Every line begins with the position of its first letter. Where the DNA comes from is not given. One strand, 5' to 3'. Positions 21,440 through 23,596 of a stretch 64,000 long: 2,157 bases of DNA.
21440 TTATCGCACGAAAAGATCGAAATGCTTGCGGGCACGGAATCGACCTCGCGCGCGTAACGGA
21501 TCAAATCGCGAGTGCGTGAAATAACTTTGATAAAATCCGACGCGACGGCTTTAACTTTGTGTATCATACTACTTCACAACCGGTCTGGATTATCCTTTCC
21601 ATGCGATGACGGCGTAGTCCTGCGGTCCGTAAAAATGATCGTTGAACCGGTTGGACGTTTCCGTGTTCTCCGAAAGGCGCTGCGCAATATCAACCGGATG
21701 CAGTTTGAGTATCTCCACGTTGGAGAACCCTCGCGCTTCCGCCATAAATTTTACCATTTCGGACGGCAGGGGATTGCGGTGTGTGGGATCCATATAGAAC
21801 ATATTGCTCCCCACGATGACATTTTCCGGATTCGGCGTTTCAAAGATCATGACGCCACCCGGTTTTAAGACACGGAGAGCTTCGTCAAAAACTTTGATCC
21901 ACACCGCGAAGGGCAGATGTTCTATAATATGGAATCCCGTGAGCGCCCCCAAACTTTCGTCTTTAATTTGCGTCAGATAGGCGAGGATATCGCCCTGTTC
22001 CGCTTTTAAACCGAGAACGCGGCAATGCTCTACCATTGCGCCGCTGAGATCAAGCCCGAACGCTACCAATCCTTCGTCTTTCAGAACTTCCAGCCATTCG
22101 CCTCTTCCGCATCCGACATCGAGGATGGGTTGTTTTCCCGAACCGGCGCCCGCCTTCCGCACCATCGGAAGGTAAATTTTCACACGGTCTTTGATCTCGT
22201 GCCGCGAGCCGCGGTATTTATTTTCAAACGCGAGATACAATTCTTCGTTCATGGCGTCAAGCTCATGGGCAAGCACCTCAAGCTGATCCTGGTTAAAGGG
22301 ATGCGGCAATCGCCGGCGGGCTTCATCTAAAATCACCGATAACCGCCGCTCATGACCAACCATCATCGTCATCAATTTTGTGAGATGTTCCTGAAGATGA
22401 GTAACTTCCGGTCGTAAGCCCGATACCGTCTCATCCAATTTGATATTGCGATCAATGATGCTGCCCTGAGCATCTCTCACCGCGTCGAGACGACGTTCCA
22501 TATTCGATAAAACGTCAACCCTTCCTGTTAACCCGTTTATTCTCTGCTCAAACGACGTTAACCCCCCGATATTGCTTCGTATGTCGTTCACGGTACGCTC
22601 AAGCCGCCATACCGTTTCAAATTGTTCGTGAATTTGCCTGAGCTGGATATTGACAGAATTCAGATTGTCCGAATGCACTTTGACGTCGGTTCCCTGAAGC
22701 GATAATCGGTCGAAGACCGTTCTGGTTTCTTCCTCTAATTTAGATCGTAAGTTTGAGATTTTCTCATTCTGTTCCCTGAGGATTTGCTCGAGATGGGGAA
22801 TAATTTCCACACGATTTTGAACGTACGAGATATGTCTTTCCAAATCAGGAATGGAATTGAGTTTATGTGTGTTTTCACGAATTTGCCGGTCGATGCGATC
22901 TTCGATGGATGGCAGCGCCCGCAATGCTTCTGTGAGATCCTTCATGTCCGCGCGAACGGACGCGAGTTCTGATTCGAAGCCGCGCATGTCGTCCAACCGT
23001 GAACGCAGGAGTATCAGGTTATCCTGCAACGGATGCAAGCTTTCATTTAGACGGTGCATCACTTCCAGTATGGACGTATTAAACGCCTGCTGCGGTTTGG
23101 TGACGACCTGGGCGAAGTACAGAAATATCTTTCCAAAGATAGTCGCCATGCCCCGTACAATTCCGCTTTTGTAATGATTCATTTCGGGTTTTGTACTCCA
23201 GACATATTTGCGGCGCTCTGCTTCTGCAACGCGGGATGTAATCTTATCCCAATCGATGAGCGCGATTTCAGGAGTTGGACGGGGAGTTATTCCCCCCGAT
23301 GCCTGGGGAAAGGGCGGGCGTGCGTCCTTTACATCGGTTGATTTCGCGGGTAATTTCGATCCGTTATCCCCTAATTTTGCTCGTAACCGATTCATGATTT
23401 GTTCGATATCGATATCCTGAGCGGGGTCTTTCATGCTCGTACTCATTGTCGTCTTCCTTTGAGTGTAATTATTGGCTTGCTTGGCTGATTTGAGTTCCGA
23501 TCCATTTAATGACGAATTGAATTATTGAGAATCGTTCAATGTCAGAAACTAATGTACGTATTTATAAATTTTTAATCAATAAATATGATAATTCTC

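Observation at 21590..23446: Coiled-coil plus methyltransferase protein with reversed domain order relative to WbdD: candidate chain-length ruler/terminator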

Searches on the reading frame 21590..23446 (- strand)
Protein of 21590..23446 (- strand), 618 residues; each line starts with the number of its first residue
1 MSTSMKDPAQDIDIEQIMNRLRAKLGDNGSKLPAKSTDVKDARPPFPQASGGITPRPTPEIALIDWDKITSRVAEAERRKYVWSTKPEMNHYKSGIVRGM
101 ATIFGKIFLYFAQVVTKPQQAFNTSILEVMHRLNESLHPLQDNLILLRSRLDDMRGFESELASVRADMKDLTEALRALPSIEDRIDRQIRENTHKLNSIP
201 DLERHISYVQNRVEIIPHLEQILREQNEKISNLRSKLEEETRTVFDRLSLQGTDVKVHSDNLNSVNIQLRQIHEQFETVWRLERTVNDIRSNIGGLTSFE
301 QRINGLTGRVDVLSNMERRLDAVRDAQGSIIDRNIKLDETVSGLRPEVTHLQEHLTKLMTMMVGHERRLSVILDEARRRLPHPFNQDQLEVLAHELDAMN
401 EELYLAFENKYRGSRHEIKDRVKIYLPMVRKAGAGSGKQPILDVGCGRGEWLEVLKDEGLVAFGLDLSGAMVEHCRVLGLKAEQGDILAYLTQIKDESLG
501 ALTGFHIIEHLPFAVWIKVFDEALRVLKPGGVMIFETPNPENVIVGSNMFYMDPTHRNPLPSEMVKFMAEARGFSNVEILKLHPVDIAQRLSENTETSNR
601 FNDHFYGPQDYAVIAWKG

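Call 5: search_protein_families(library=pfam, proteins=[window:21590-23446:-], max_evalue=0.01)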
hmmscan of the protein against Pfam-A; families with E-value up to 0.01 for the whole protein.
window:21590-23446:- (618 aa): 12 families
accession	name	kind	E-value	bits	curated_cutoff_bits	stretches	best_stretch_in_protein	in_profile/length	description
PF13489.12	Methyltransf_23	-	2.9e-15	56.8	27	1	439-578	24-163/164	Methyltransferase domain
PF08241.18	Methyltransf_11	-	6.1e-13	49.7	21.2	1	442-535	1-95/95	Methyltransferase domain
PF13649.12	Methyltransf_25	-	1.2e-12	48.8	27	1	441-531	1-97/97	Methyltransferase domain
PF13847.12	Methyltransf_31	-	5.6e-08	33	27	1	439-540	5-119/145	Methyltransferase domain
PF07021.18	MetW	-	4.3e-07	30.2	21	1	441-500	17-77/193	Methionine biosynthesis protein MetW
PF08242.18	Methyltransf_12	-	4.4e-07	31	30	1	442-532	1-97/98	Methyltransferase domain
PF25014.1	NET2A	-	6.3e-05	23.4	33.1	0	160-293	88-214/235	NET2A-like domain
PF05478.16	Prominin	-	0.00052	18.7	34.3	0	125-248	236-365/799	Prominin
PF05531.17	NPV_P10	-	0.0019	19.1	29.8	0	138-181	21-64/75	Nucleopolyhedrovirus P10 protein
PF02353.26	CMAS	-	0.003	17.4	27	1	436-537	62-166/273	Mycolic acid cyclopropane synthetase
PF07200.18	Mod_r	-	0.0031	17.9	30.1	0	301-425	16-132/146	Modifier of rudimentary (Mod(r)) protein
PF13166.12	AAA_13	-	0.005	16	36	1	170-357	280-469/713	AAA domain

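Call 7: search_protein_families(library=ncbifam, proteins=[window:21590-23446:-], max_evalue=0.01)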
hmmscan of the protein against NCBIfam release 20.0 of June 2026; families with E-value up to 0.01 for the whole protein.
window:21590-23446:- (618 aa): 22 families
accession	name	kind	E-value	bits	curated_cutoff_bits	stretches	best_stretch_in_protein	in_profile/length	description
NF045667.1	MTase_DVU1556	equivalog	7.2e-08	32.1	155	1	438-534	23-118/213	DVU_1556 family methyltransferase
NF003034.1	PRK03918.1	equivalog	1.2e-07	30.2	700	1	124-358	203-431/878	DNA double-strand break repair ATPase Rad50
TIGR01983.1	UbiG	equivalog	5.7e-06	25.8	102.95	1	438-540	50-156/228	bifunctional 2-polyprenyl-6-hydroxyphenol methylase/3-demethylubiquinol 3-O-methyltransferase UbiG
NF041034.1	Rad50_Sulf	equivalog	6.7e-06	24.2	1000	1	130-360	463-691/872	DNA double-strand break repair ATPase Rad50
NF047515.1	SpiroCoCo_C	equivalog_domain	7.1e-06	25.4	125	1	128-353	35-260/313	SpiroCoCo family coiled-coil protein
TIGR02081.1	metW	equivalog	8.1e-06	25.5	189.5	1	441-500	17-77/194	methionine biosynthesis protein MetW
TIGR02168.1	SMC_prok_B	equivalog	1.1e-05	23.4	567.35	1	130-378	702-949/1181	chromosome segregation protein SMC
NF045487.1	ASRP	equivalog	0.00012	20.8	300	1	167-335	119-276/593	archaea-specific SMC-related protein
NF043040.1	corrin_prot_MT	hypoth_equivalog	0.00014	21.3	180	1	438-534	42-146/216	corrinoid protein-associated methyltransferase CpaM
NF047516.1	LA_3659_fam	equivalog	0.00023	20.8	36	0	163-239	69-145/221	LA_3659 family protein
NF047514.1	SpiroCoCo_N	equivalog_domain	0.00023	20.8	75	0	163-239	69-145/221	SpiroCoCo family coiled-coil protein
NF002244.0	PRK01156.1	equivalog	0.00036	18.7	847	1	158-354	521-717/895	DNA double-strand break repair ATPase Rad50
TIGR02072.1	BioC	equivalog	0.00051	19.9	184.95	0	437-476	34-75/244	malonyl-ACP O-methyltransferase BioC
TIGR01934.1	MenG_MenH_UbiE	subfamily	0.0011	18.4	158.35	1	437-545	39-152/223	ubiquinone/menaquinone biosynthesis methyltransferase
TIGR02021.1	BchM-ChlM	equivalog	0.0015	18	158.9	1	426-477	45-94/218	magnesium protoporphyrin IX methyltransferase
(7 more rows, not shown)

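Call 8: find_homologous_proteins(query=window:21590-23446:-, max_evalue=0.00001)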
Query window:21590-23446:- (618 aa): 263 proteins with E <= 0.00001 among 8000 candidates; the best 120 are listed.
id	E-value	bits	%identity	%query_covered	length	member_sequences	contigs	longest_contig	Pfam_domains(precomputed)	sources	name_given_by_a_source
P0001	0.0e+0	1393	100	100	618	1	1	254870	PF07021.19,PF13847.13,PF13489.13,PF13649.13,PF08241.19,PF08242.19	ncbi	ncbi:MAG: methyltransferase domain-containing protein [Bacteroidota bacterium]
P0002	2.1e-199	682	49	100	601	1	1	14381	PF07021.19,PF13847.13,PF13489.13,PF13649.13,PF08241.19,PF08242.19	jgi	jgi:SAM-dependent methyltransferase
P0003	3.4e-184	632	47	99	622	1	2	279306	PF07021.19,PF13847.13,PF13489.13,PF13649.13,PF08241.19,PF08242.19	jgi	jgi:O-antigen chain-terminating methyltransferase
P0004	1.9e-144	501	62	46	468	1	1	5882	PF07021.19,PF13847.13,PF13489.13,PF13649.13,PF08241.19,PF08242.19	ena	-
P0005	2.9e-126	441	42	90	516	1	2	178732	PF07021.19,PF13847.13,PF13489.13,PF13649.13,PF08241.19,PF08242.19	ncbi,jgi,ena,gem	-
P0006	1.3e-99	353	48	53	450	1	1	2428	PF07021.19,PF13489.13,PF13649.13,PF08241.19,PF08242.19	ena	-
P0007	1.5e-99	352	48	54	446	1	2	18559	PF07021.19,PF13489.13,PF13649.13,PF08241.19,PF08242.19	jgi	-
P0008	9.5e-98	346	45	50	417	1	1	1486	PF07021.19,PF13847.13,PF13489.13,PF13649.13,PF08241.19,PF08242.19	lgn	-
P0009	2.7e-97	345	49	50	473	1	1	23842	PF07021.19,PF13847.13,PF13489.13,PF13649.13,PF08241.19,PF08242.19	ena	-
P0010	1.1e-95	340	44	59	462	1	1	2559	PF07021.19,PF13847.13,PF13489.13,PF13649.13,PF08241.19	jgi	-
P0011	1.1e-94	336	48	53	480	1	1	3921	PF07021.19,PF13847.13,PF13489.13,PF13649.13,PF08241.19,PF08242.19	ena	-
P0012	1.6e-93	332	48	50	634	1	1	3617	PF07021.19,PF13847.13,PF13489.13,PF13649.13,PF13946.12,PF08241.19,PF08242.19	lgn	-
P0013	5.4e-93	331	47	53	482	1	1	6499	PF07021.19,PF13489.13,PF13649.13,PF08241.19,PF08242.19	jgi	jgi:SAM-dependent methyltransferase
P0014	7.7e-93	330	40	71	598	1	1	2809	PF07021.19,PF13847.13,PF13489.13,PF13649.13,PF13946.12,PF08241.19,PF08242.19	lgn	-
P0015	8.5e-93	330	40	71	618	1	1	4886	PF07021.19,PF13847.13,PF13489.13,PF13649.13,PF13946.12,PF08241.19,PF08242.19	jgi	-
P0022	3.0e-89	318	45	54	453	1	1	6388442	PF07021.19,PF13847.13,PF13489.13,PF13649.13,PF08241.19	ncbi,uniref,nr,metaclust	ncbi:bifunctional 2-polyprenyl-6-hydroxyphenol methylase/3-demethylubiquinol 3-O-methyltransferase U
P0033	6.5e-85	304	41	58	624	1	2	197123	PF07021.19,PF13847.13,PF13489.13,PF13649.13,PF13946.12,PF08241.19,PF08242.19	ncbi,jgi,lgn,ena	ncbi:MAG TPA: methyltransferase domain-containing protein [Pyrinomonadaceae bacterium]|jgi:O-antigen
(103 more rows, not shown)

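Call 17: search_solved_structures(query=window:21590-23446:-, max_evalue=0.01, show_alignments=1)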
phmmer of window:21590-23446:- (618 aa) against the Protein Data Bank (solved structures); distinct sequences matched with E-value up to 0.01: 16.
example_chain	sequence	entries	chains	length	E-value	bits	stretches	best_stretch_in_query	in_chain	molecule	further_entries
3dli_A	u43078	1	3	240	2.2e-31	112.4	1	398-617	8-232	methyltransferase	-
3e8s_A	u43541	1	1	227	3.4e-05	25.9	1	432-546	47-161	Putative SAM Dependent Methyltransferase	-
6uak_A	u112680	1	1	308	3.8e-05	25.7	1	425-534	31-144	SAM dependent methyltransferase LahSB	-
1ve3_A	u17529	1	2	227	6.9e-05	24.9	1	404-535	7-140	hypothetical protein PH0226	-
5t64_A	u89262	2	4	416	9.6e-05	24.4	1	437-582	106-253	Sugar 3-C-methyl transferase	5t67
5t6b_A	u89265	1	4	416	0.00011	24.2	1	437-582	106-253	Sugar 3-C-methyl transferase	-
4kdr_A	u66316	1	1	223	0.0002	23.4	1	429-542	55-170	3-demethylubiquinone-9 3-methyltransferase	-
5dpm_A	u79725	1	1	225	0.0002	23.4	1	429-542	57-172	Ubiquinone biosynthesis O-methyltransferase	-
2yqz_A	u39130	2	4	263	0.00032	22.7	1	435-534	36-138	Hypothetical protein TTHA0223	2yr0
4kdc_A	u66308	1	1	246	0.00036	22.5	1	429-540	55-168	3-demethylubiquinone-9 3-methyltransferase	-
1wzn_A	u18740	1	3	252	0.0016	20.4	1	411-538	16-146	SAM-dependent methyltransferase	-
7pd7_A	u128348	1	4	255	0.0028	19.6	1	440-532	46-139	Methyltransferase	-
3ndi_A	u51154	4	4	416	0.0036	19.2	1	437-582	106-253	Methyltransferase | TcaB9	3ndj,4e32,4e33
4e2y_A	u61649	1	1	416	0.0036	19.2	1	437-582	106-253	TcaB9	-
4e31_A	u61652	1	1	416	0.0037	19.2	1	437-582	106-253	TcaB9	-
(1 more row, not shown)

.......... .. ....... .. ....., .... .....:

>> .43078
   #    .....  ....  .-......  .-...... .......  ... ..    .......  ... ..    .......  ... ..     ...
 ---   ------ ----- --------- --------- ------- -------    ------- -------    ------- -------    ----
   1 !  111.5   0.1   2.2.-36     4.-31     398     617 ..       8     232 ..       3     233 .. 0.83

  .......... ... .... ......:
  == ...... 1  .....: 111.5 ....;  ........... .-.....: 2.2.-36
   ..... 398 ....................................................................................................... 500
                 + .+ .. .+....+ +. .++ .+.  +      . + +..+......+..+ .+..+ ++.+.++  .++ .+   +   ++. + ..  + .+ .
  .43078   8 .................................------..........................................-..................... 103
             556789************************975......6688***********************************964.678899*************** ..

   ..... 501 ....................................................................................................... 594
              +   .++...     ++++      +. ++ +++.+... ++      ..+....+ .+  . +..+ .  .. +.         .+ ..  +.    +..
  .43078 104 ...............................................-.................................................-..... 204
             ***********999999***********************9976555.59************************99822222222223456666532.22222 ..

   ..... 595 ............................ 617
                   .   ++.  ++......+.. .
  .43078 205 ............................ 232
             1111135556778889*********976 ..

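Call 18: find_encoding_contigs(protein=P0003, flank=10000, max_places=2)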
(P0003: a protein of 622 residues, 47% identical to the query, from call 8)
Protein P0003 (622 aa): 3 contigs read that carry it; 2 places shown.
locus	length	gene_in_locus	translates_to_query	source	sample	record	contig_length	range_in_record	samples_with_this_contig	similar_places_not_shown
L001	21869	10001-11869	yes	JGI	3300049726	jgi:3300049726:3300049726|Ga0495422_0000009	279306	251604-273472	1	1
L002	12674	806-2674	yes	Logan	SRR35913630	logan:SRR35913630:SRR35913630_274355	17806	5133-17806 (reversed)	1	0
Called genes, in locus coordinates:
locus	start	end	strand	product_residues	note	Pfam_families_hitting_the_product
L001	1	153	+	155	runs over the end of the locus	-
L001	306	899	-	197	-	PF03400:DDE_Tnp_IS1 (weak)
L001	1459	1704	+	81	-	-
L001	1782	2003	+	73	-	-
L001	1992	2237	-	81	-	-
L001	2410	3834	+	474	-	PF13860:FlgD_ig (faint), PF18962:Por_Secre_tail (weak)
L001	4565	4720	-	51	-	-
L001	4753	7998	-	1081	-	PF07504:FTP (weak), PF18962:Por_Secre_tail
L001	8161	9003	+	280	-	PF02540:NAD_synthase, PF06508:QueC (faint)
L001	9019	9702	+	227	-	PF00590:TP_methylase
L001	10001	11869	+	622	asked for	PF07021:MetW, PF13489:Methyltransf_23, PF08241:Methyltransf_11, PF08242:Methyltransf_12 (weak), PF13649:Methyltransf_25, PF13847:Methyltransf_31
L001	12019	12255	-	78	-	-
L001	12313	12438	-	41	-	-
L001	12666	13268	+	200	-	-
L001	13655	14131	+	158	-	-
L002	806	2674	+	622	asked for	PF07021:MetW, PF13489:Methyltransf_23, PF08241:Methyltransf_11, PF08242:Methyltransf_12 (weak), PF13649:Methyltransf_25, PF13847:Methyltransf_31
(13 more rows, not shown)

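Call 19: find_encoding_contigs(protein=P0022, flank=10000, max_places=2)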
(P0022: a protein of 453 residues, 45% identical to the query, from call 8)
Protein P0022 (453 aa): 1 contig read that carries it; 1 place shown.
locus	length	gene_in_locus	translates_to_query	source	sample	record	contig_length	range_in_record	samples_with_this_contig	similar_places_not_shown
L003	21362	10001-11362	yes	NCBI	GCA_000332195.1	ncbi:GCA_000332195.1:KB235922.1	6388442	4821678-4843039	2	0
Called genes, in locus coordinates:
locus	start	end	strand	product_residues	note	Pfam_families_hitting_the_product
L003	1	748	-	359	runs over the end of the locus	PF01370:Epimerase (weak), PF03435:Sacchrp_dh_NADP, PF13460:NAD_binding_10 (weak)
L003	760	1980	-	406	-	PF07690:MFS_1 (weak)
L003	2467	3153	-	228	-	PF08279:HTH_11 (weak)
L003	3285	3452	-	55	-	-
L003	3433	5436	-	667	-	PF05226:CHASE2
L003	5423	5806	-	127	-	-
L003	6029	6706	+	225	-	PF14273:DUF4360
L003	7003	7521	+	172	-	-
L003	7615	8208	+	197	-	-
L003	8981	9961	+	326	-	PF01370:Epimerase, PF04321:RmlD_sub_bind, PF16363:GDP_Man_Dehyd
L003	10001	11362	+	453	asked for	PF13489:Methyltransf_23, PF07021:MetW (weak), PF08241:Methyltransf_11, PF13649:Methyltransf_25, PF13847:Methyltransf_31 (weak)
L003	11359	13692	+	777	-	PF20706:GT4-conflict (faint), PF00534:Glycos_transf_1, PF13692:Glyco_trans_1_4, PF00534:Glycos_transf_1, PF13692:Glyco_trans_1_4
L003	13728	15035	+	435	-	PF13489:Methyltransf_23, PF08241:Methyltransf_11, PF08242:Methyltransf_12, PF13649:Methyltransf_25, PF13847:Methyltransf_31 (weak)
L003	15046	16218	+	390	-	PF00534:Glycos_transf_1, PF13692:Glyco_trans_1_4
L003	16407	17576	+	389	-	PF20706:GT4-conflict, PF00534:Glycos_transf_1, PF13692:Glyco_trans_1_4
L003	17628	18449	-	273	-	PF01975:SurE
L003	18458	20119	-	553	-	PF00890:FAD_binding_2 (faint), PF01266:DAO, PF12831:FAD_oxidored (faint), PF16901:DAO_C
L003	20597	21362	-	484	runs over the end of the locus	PF02397:Bac_transf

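Call 20: find_encoding_contigs(protein=P0033, flank=10000, max_places=2)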
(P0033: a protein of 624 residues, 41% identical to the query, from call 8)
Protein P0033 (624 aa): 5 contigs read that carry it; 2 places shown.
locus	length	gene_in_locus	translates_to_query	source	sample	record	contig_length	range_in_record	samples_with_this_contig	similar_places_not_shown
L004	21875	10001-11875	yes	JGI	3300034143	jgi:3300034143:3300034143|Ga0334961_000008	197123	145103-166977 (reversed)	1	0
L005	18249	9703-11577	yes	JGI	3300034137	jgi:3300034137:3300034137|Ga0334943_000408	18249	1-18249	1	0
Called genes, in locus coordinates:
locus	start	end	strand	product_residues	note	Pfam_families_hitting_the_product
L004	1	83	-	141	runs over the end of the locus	-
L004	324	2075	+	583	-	-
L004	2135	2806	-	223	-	PF02581:TMP-TENI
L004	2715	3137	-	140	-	-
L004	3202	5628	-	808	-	PF00515:TPR_1 (faint), PF04733:Coatomer_E (faint), PF07719:TPR_2 (faint), PF12895:ANAPC3 (faint), PF13174:TPR_6 (faint), PF13181:TPR_8 (faint), PF13428:TPR_14 (weak), PF14559:TPR_19, +8 more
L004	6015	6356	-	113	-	-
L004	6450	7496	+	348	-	PF04932:Wzy_C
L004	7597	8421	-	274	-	PF01061:ABC2_membrane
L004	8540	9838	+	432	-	PF00005:ABC_tran, PF13304:AAA_21 (faint), PF14524:Wzt_C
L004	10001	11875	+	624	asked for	PF13946:DUF4214, PF13847:Methyltransf_31 (faint), PF13489:Methyltransf_23, PF07021:MetW, PF08241:Methyltransf_11, PF08242:Methyltransf_12, PF13649:Methyltransf_25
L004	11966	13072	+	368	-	PF20706:GT4-conflict, PF00534:Glycos_transf_1, PF13692:Glyco_trans_1_4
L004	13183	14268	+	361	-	PF20706:GT4-conflict (weak), PF00534:Glycos_transf_1, PF13692:Glyco_trans_1_4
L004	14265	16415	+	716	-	PF00534:Glycos_transf_1, PF13692:Glyco_trans_1_4, PF13524:Glyco_trans_1_2, PF20706:GT4-conflict, PF13489:Methyltransf_23, PF08241:Methyltransf_11, PF13847:Methyltransf_31 (weak)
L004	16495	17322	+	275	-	PF01135:PCMT (weak), PF05050:Methyltransf_21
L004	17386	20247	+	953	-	PF09586:YfhO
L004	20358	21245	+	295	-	PF13946:DUF4214 (weak)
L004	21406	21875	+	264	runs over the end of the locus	PF00456:Transketolase_N, PF13292:DXP_synthase_N (weak), PF00676:E1_dh (weak)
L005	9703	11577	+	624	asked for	PF13946:DUF4214, PF13847:Methyltransf_31 (faint), PF13489:Methyltransf_23, PF07021:MetW, PF08241:Methyltransf_11, PF08242:Methyltransf_12, PF13649:Methyltransf_25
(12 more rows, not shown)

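Call 22: find_encoding_contigs(protein=P0002, flank=10000, max_places=2)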
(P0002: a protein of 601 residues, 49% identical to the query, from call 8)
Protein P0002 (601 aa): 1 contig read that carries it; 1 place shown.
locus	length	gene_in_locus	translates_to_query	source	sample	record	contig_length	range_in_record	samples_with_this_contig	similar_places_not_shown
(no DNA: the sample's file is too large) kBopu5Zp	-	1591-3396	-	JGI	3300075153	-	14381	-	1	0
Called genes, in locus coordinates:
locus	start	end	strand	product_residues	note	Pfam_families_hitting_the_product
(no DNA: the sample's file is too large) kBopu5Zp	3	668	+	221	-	?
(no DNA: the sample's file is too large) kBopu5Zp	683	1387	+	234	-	PF00590:TP_methylase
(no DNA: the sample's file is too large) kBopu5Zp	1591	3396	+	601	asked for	PF13489:Methyltransf_23, PF07021:MetW, PF08241:Methyltransf_11, PF08242:Methyltransf_12 (weak), PF13649:Methyltransf_25, PF13847:Methyltransf_31 (weak)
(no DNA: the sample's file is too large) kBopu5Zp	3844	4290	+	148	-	-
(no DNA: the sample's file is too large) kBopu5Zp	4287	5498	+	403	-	PF20706:GT4-conflict (faint), PF13439:Glyco_transf_4, PF13579:Glyco_trans_4_4, PF00534:Glycos_transf_1, PF13692:Glyco_trans_1_4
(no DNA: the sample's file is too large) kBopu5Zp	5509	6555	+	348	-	PF13439:Glyco_transf_4 (faint), PF00534:Glycos_transf_1, PF13692:Glyco_trans_1_4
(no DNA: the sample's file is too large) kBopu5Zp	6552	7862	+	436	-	PF00534:Glycos_transf_1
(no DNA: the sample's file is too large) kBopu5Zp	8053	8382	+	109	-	-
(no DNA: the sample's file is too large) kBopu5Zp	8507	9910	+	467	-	-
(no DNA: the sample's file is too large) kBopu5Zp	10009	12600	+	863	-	PF00884:Sulfatase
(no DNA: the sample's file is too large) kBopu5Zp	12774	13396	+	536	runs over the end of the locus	?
